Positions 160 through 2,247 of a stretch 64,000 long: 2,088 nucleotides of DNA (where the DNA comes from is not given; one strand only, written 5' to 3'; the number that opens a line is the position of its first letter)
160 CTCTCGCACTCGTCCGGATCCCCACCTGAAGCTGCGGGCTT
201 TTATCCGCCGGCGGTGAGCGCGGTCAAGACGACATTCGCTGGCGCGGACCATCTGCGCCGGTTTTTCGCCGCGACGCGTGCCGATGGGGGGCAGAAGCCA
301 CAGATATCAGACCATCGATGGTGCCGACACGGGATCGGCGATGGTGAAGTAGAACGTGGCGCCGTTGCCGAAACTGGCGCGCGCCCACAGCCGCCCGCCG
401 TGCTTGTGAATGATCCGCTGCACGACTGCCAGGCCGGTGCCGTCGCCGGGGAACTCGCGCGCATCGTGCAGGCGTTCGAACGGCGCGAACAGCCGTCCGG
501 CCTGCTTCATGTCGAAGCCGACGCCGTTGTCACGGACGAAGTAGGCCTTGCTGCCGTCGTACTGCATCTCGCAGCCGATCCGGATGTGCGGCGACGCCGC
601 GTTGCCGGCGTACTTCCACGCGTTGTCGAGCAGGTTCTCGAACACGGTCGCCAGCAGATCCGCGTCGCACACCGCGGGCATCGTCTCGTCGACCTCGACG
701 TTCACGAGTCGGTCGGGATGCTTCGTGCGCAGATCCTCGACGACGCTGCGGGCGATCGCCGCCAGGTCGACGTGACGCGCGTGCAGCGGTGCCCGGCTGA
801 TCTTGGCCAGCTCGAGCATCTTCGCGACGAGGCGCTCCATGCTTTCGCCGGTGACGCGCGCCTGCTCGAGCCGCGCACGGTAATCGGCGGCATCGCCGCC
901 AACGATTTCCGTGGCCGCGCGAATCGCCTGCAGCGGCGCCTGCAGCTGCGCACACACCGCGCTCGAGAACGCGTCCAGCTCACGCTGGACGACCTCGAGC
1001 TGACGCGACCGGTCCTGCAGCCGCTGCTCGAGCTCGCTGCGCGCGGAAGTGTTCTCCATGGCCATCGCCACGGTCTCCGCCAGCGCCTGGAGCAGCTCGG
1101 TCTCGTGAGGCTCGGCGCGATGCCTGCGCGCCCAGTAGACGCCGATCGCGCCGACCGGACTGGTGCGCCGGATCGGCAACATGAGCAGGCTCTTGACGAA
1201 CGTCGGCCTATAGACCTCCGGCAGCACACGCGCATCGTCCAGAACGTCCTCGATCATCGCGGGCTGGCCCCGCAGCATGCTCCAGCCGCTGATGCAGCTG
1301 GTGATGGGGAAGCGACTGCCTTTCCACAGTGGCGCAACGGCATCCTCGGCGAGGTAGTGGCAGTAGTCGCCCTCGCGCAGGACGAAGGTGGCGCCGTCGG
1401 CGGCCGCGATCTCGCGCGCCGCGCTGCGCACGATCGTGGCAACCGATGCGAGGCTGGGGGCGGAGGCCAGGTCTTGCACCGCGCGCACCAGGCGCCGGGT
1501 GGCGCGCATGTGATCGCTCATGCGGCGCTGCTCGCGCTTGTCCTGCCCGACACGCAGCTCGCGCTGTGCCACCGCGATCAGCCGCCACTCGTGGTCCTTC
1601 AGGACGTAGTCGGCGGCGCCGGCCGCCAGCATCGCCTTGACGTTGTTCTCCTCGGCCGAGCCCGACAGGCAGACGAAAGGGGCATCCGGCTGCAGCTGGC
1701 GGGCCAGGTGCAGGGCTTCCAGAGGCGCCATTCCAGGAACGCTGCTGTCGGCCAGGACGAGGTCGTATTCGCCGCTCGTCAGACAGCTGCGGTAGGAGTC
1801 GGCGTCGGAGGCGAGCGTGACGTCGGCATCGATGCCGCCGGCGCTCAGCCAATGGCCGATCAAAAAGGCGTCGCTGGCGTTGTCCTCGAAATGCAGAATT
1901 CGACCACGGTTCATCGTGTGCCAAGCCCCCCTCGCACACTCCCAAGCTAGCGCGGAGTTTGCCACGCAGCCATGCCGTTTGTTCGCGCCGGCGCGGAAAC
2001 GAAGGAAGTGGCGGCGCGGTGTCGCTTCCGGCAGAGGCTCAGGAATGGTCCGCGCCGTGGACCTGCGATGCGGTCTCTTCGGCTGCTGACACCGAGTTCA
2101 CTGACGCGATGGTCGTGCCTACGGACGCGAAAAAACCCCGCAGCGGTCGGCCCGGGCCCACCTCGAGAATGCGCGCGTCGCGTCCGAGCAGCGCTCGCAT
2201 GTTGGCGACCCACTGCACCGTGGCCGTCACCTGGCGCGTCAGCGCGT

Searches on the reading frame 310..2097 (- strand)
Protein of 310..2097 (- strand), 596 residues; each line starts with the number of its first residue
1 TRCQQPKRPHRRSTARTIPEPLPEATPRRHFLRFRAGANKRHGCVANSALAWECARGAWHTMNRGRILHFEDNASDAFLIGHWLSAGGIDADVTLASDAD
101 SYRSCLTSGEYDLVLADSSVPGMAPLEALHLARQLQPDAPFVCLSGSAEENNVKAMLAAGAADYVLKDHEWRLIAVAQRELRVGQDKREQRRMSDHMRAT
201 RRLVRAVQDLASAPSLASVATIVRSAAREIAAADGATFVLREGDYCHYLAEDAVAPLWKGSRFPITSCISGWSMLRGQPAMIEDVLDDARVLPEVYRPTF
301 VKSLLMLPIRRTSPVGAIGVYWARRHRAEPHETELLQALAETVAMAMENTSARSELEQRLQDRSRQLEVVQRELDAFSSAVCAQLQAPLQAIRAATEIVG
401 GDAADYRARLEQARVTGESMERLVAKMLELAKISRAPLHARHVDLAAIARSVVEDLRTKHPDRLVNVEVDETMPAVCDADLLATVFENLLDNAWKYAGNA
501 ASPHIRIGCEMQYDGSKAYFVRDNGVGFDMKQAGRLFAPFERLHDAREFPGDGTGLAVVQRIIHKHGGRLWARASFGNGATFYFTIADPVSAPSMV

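Call 80: search_protein_families(library=pfam, proteins=[window:310-2097:-], max_evalue=0.00001)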
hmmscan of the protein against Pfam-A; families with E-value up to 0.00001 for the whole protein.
window:310-2097:- (596 aa): 4 families
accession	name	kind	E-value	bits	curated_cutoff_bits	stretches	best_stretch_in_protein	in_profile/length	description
PF02518.31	HATPase_c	-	1.5e-20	74.1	26.4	1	478-586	2-107/111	Histidine kinase-, DNA gyrase B-, and HSP90-like ATPase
PF13185.12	GAF_2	-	1.4e-13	51.7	28.6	1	215-348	3-136/136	GAF domain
PF00072.30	Response_reg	-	3e-10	40.7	30.2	1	69-169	3-101/111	Response regulator receiver domain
PF01590.32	GAF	-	5.4e-10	40.3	22.4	1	219-346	5-132/133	GAF domain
